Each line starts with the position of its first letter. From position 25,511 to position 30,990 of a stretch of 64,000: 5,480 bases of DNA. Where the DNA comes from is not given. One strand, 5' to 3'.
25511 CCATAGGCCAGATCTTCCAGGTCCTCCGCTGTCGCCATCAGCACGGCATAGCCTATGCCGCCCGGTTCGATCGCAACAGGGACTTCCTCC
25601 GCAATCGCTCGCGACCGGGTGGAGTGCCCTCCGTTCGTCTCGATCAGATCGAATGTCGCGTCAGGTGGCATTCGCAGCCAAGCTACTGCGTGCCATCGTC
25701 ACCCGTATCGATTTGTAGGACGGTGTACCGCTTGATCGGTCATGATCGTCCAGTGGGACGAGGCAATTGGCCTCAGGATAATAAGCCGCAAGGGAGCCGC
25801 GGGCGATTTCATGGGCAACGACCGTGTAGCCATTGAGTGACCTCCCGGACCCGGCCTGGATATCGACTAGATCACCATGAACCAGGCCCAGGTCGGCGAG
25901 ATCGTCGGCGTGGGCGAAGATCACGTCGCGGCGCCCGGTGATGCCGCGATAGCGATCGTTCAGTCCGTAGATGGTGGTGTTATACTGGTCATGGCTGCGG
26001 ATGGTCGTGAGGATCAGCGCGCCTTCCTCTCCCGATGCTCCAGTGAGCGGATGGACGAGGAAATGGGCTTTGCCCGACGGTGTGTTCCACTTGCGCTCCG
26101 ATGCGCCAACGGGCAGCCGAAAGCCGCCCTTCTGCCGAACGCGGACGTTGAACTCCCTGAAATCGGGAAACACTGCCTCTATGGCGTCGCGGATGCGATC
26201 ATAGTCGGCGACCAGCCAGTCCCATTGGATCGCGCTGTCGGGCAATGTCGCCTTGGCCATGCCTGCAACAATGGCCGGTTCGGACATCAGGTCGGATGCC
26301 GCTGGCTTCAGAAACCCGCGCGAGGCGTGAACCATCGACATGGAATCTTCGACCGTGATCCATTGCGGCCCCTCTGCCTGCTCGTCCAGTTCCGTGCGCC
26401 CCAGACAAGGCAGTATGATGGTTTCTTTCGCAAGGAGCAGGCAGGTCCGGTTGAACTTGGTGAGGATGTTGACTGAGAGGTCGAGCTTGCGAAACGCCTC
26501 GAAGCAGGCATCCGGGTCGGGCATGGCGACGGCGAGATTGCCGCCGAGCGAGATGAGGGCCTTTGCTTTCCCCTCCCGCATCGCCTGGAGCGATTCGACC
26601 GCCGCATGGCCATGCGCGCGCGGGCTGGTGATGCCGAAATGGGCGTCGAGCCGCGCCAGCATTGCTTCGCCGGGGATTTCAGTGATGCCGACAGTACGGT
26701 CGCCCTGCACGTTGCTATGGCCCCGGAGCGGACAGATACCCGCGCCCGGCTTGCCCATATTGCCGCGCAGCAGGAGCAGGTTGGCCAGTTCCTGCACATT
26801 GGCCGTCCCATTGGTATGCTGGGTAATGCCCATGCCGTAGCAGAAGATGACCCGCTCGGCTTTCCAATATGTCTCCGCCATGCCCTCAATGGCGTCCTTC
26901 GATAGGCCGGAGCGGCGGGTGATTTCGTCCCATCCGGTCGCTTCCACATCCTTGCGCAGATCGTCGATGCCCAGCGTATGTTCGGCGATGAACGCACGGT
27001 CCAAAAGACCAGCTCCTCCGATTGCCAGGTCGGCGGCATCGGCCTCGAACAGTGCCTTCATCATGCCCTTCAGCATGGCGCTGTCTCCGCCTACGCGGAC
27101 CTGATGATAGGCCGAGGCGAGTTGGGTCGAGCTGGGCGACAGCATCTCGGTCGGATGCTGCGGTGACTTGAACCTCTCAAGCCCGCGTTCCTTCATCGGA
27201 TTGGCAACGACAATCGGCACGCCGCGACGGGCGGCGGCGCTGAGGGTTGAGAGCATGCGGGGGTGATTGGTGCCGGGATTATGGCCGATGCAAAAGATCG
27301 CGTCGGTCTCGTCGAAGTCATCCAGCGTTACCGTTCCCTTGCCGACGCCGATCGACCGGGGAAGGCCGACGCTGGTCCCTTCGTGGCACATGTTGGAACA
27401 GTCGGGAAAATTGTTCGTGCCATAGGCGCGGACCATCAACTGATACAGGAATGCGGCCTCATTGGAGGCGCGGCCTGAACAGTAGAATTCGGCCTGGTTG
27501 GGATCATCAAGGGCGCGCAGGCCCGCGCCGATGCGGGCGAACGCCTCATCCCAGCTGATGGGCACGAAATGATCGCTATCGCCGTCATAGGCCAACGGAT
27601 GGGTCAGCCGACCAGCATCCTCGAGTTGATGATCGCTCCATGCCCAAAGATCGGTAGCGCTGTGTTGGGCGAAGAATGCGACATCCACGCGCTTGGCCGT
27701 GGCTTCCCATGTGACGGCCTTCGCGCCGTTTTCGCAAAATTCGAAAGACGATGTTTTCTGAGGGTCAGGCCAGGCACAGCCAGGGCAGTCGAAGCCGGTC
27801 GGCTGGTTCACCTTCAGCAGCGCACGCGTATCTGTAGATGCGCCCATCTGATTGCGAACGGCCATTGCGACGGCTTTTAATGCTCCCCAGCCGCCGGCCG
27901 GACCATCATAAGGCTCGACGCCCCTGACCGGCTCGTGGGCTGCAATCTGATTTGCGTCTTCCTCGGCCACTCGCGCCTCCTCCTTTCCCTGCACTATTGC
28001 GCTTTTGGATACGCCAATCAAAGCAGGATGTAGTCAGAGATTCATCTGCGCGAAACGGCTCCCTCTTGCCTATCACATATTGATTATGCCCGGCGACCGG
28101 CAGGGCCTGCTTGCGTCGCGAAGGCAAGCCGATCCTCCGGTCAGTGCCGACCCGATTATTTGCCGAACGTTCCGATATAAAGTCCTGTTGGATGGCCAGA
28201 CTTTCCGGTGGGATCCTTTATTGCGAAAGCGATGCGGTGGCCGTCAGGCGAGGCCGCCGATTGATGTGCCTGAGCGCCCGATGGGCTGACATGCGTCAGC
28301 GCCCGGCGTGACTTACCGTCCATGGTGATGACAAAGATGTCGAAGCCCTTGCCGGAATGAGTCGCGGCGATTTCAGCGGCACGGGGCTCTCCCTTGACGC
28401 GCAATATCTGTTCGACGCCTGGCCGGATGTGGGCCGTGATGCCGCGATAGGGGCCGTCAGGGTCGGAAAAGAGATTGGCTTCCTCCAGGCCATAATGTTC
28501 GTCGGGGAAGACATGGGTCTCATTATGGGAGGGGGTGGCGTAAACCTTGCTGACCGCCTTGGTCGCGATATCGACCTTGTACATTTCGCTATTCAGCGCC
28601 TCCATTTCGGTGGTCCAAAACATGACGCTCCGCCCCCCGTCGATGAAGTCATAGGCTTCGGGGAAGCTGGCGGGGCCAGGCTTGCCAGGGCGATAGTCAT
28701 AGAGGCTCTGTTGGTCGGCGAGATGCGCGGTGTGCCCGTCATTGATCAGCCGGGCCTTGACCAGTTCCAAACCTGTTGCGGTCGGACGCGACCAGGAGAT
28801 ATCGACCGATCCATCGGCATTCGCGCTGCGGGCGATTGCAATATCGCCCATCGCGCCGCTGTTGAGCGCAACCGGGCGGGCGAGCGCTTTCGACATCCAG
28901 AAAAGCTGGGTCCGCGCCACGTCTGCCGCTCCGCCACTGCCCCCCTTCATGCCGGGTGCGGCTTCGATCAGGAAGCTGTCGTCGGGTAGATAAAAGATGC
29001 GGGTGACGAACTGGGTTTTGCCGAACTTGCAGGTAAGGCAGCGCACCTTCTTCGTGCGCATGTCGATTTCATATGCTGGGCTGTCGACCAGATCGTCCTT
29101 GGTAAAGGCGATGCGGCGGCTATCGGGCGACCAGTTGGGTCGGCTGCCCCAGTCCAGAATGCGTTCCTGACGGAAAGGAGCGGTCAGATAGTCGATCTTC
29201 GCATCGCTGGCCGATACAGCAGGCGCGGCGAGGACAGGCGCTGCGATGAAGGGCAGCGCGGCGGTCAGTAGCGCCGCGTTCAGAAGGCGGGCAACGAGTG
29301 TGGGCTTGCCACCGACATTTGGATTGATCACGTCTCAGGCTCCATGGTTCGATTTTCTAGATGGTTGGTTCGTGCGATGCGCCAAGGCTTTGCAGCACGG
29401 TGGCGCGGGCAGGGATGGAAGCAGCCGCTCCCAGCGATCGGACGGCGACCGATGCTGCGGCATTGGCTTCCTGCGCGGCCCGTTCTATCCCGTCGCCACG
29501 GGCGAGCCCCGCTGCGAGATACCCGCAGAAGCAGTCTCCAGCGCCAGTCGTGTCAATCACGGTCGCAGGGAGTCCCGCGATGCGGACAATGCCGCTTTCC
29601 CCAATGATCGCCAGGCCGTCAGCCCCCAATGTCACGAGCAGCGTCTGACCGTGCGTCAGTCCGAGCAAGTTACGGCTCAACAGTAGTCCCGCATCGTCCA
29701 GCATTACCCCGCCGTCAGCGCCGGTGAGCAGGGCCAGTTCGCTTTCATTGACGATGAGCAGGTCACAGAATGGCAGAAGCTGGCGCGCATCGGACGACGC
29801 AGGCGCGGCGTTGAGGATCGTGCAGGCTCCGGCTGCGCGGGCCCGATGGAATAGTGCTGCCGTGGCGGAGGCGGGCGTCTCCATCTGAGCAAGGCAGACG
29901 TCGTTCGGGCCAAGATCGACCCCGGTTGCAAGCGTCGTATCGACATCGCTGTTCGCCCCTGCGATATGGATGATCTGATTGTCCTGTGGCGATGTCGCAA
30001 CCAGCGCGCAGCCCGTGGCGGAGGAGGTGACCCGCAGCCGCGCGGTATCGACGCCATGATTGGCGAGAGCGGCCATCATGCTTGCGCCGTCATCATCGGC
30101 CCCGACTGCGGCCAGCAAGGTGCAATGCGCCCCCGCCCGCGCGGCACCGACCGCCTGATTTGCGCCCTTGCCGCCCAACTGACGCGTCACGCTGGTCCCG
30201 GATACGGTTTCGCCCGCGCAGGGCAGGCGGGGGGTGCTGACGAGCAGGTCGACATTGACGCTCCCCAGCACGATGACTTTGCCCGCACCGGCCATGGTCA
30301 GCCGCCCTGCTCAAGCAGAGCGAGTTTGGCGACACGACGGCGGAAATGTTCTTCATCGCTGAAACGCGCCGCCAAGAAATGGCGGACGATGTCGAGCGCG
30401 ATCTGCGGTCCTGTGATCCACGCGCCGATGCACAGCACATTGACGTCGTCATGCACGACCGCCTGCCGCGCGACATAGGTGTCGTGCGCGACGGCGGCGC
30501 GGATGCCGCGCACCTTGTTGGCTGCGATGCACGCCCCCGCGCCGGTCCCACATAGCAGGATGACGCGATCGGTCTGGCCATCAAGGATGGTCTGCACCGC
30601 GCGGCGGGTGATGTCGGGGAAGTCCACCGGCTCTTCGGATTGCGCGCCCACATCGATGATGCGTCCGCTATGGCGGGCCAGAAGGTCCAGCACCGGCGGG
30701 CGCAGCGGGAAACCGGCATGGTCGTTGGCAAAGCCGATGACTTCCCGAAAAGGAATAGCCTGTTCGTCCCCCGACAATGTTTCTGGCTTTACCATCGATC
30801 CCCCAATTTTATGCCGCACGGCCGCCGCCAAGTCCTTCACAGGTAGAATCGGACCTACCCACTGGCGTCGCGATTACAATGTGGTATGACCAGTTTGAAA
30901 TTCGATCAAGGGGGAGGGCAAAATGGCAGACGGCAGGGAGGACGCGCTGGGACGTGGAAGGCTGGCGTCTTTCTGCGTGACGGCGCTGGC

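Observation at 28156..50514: Candidate undescribed glycoside-utilisation system feeding a glycerate pathway that lacks Gcl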

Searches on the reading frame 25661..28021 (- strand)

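Call 3: search_protein_families(library=pfam, proteins=[window:25661-28021:-])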
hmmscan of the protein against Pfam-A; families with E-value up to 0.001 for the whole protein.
window:25661-28021:- (786 aa): 2 families
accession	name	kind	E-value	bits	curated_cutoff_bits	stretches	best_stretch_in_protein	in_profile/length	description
PF00384.28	Molybdopterin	-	4.9e-26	92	24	1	138-521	1-294/353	Molybdopterin oxidoreductase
PF01568.27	Molydop_binding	-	6.1e-13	49.2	26.8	1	669-772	1-109/110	Molydopterin dinucleotide binding domain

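Call 6: search_protein_families(library=ncbifam, proteins=[window:25661-28021:-], max_evalue=0.00001)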
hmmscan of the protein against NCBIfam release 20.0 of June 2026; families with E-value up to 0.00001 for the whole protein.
window:25661-28021:- (786 aa): 14 families
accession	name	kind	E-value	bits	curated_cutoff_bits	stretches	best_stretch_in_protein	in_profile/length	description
NF007406.0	PRK09939.1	equivalog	0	1017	1473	1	35-779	5-758/759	acid resistance putative oxidoreductase YdeP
TIGR01701.1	Fdhalpha-like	subfamily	7.7e-292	969.9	582.15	1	42-778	2-743/744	FdhF/YdeP family oxidoreductase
TIGR01591.1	Fdh-alpha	equivalog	1.2e-77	261.6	666.25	1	134-774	49-670/672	formate dehydrogenase subunit alpha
NF047855.1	AssmNtatRedNasC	equivalog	1.4e-33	116.2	1100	1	135-527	74-451/708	assimilatory nitrate reductase catalytic subunit NasC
NF041323.1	Nitr_red_NasA_Halo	equivalog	2.1e-31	109.2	1000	1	135-773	48-669/673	assimilatory nitrate reductase NasA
TIGR01553.1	formate-DH-alph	equivalog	7.1e-26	90.3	814.2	2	355-446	362-457/1009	formate dehydrogenase-N subunit alpha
NF041513.1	formate_DH_Act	exception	3.3e-19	68.2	1400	1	379-442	415-482/1067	formate dehydrogenase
NF010055.0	PRK13532.1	equivalog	3.2e-16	58.7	904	2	348-445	324-423/830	nitrate reductase catalytic subunit NapA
TIGR01706.1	NAPA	equivalog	8.8e-16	57.4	930.55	1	351-445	327-423/830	periplasmic nitrate reductase subunit alpha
TIGR01973.1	NuoG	equivalog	6.8e-14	51.6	470.05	1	132-544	263-571/606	NADH-quinone oxidoreductase subunit NuoG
NF012032.0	PRK15488.1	equivalog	1.3e-11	43.2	694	1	131-426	91-359/759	thiosulfate reductase PhsA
TIGR02693.1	arsenite_ox_L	equivalog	9.4e-09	33.8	359.05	1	127-436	105-421/806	arsenate reductase (azurin) large subunit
TIGR03129.1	one_C_dehyd_B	equivalog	5.8e-08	31.7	327.8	0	134-262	41-161/421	formylmethanofuran dehydrogenase subunit B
TIGR02166.1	dmsA_ynfE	subfamily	4.1e-07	28.4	777.7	0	139-438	105-407/794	DMSO/selenate family reductase complex A subunit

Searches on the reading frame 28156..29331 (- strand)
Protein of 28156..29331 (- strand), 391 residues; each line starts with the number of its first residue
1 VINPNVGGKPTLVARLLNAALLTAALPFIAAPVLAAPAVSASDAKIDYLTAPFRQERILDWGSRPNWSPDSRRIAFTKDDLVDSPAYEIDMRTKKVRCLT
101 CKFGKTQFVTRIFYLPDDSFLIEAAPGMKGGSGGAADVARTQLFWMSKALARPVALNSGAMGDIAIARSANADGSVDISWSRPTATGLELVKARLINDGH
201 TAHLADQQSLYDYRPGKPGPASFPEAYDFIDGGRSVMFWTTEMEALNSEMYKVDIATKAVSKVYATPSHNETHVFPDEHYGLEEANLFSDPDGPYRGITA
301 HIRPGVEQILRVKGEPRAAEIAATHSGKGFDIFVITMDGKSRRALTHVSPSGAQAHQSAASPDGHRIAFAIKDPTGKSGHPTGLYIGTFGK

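Call 3: search_protein_families(library=pfam, proteins=[window:28156-29331:-])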
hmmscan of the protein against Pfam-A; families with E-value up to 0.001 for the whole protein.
window:28156-29331:- (391 aa): 1 family
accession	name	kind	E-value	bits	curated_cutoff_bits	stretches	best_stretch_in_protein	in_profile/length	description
PF07676.18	PD40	-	0.00022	21.5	20.9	0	65-77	14-26/38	WD40-like Beta Propeller Repeat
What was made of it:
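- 28156..29331 (-): Secreted PD40/TolB-type beta-propeller (PD40a), last gene of the RpiB-kinase-propeller operon. Weak Pfam PD40 hit (call 3).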

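Call 6: search_protein_families(library=ncbifam, proteins=[window:28156-29331:-], max_evalue=0.00001)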
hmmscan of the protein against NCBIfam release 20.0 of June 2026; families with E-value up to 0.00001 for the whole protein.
window:28156-29331:- (391 aa): 0 families

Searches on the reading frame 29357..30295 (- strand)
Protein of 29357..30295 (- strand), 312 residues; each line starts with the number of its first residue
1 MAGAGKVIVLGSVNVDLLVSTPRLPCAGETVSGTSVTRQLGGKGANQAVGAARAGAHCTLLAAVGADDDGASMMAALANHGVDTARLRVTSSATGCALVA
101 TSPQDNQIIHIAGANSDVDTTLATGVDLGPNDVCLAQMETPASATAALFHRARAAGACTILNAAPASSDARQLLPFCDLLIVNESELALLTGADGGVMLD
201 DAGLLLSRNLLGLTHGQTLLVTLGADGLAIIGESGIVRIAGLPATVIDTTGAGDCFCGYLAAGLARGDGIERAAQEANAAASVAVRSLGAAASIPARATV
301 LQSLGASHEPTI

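Call 3: search_protein_families(library=pfam, proteins=[window:29357-30295:-])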
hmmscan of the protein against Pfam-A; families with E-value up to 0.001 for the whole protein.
window:29357-30295:- (312 aa): 1 family
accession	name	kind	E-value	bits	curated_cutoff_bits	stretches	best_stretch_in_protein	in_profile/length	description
PF00294.29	PfkB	-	4.1e-51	174.6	25.8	1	6-296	3-301/302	pfkB family carbohydrate kinase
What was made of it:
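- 29357..30295 (-): PfkB-family sugar kinase (ribokinase-like, specificity unproven). Pfam PfkB 175 bits (call 3).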

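Call 6: search_protein_families(library=ncbifam, proteins=[window:29357-30295:-], max_evalue=0.00001)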
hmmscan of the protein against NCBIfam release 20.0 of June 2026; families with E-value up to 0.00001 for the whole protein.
window:29357-30295:- (312 aa): 18 families
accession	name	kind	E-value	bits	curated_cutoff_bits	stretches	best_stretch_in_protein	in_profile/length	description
TIGR02152.1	D_ribokin_bact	equivalog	2.8e-68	230.4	299.65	1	7-300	1-296/298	ribokinase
NF008353.0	PRK11142.1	equivalog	1.9e-53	182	341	1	5-304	3-303/307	ribokinase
TIGR04382.1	myo_inos_iolC_N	equivalog_domain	6.5e-24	84.8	300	1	7-301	4-306/309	5-dehydro-2-deoxygluconokinase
NF041134.1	R1P_kin_Thcocales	equivalog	2.3e-21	76.5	500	2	7-116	3-112/291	ADP-dependent ribose-1-phosphate kinase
TIGR02198.1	rfaE_dom_I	equivalog_domain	3.7e-20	72.3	345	1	178-292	192-304/315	D-glycero-beta-D-manno-heptose-7-phosphate kinase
NF053626.1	RibKinHalex1628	equivalog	3e-18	66.3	330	1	6-297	3-284/293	ATP-dependent ribose-1-phosphate kinase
NF047869.1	myo_kin_aldol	exception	4.9e-17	61.5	600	2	7-93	9-91/586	bifunctional 5-dehydro-2-deoxygluconokinase/5-dehydro-2-deoxyphosphogluconate aldolase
TIGR03168.1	1-PFK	subfamily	1.3e-15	57.2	216.4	1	146-294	147-291/305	hexose kinase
NF040938.1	KDG_KDGal_kin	equivalog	1.5e-15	57.1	400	1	38-299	27-298/305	bifunctional 2-dehydro-3-deoxygluconokinase/2-dehydro-3-deoxygalactonokinase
TIGR03828.1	pfkB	equivalog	3e-15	56.1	292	1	15-295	10-292/305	1-phosphofructokinase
NF008454.0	PRK11316.1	equivalog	2.6e-14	52.7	521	1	37-293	46-303/475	bifunctional D-glycero-beta-D-manno-heptose-7-phosphate kinase/D-glycero-beta-D-manno-heptose 1-phosphate adenylyltransferase HldE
NF006957.1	PRK09434.1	equivalog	3.2e-14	53.1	450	1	173-298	176-300/302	fructokinase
NF007321.0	PRK09813.1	equivalog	6e-14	52.1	247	2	41-100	24-83/261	fructoselysine 6-kinase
NF041164.1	NucKinThplmales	equivalog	9e-13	48.1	450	0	10-108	7-104/295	nucleoside kinase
NF049991.1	TagKinase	equivalog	2.4e-11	43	420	1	170-297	188-308/321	tagatose kinase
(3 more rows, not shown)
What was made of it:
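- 29357..30295 (-): TIGR02152 ribokinase scores 230, below its 300 cut-off (call 6).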

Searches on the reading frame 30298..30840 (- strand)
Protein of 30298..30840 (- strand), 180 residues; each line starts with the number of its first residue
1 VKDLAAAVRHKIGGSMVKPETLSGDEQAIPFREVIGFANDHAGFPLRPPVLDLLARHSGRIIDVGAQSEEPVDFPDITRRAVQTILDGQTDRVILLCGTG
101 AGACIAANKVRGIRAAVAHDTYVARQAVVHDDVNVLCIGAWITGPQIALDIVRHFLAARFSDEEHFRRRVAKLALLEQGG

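Call 3: search_protein_families(library=pfam, proteins=[window:30298-30840:-])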
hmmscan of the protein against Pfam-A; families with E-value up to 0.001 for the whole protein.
window:30298-30840:- (180 aa): 1 family
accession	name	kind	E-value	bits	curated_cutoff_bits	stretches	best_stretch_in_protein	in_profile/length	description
PF02502.23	LacAB_rpiB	-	2.2e-42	144.7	24.7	1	35-172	1-137/138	Ribose/Galactose Isomerase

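Call 6: search_protein_families(library=ncbifam, proteins=[window:30298-30840:-], max_evalue=0.00001)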
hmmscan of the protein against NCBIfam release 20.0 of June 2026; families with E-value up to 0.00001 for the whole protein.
window:30298-30840:- (180 aa): 11 families
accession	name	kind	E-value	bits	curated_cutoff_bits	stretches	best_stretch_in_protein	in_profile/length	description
NF004051.0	PRK05571.1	subfamily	5.8e-45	152.7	135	1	35-177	4-146/149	ribose-5-phosphate isomerase B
TIGR00689.1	rpiB_lacA_lacB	subfamily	9.6e-39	132.6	88.3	1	36-177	2-143/145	RpiB/LacA/LacB family sugar-phosphate isomerase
TIGR02133.1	RPI_actino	equivalog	7.5e-36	123.2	168.2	1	37-177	5-146/148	ribose-5-phosphate isomerase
TIGR01120.1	rpiB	equivalog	2.1e-35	121.8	138.65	1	35-172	2-138/143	ribose 5-phosphate isomerase B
NF051858.1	EryPhIsonDerIRhiz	equivalog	2.2e-30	105.7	240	1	37-171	5-141/150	D-erythrulose-4-phosphate isomerase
NF006381.0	PRK08622.1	equivalog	1.6e-22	80.1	234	1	35-177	3-145/171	galactose-6-phosphate isomerase subunit LacB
NF009258.0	PRK12615.1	equivalog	1.4e-17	64.1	325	1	49-177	17-145/171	galactose-6-phosphate isomerase subunit LacB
NF006380.0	PRK08621.1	equivalog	7.4e-17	62.1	164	1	38-165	6-131/142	galactose-6-phosphate isomerase subunit LacA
TIGR01119.1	lacB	equivalog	5.9e-16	58.6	312.55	1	51-177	19-145/171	galactose-6-phosphate isomerase subunit LacB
NF009257.0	PRK12613.1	equivalog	4.6e-11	43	243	1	38-166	6-131/141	galactose-6-phosphate isomerase subunit LacA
TIGR01118.1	lacA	equivalog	2e-10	41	181.1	1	38-166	6-132/141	galactose-6-phosphate isomerase subunit LacA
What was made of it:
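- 30298..30795 (-): RpiB/LacAB-family sugar-phosphate isomerase. NF004051 scores 152.7, above its 135 cut-off (call 6).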
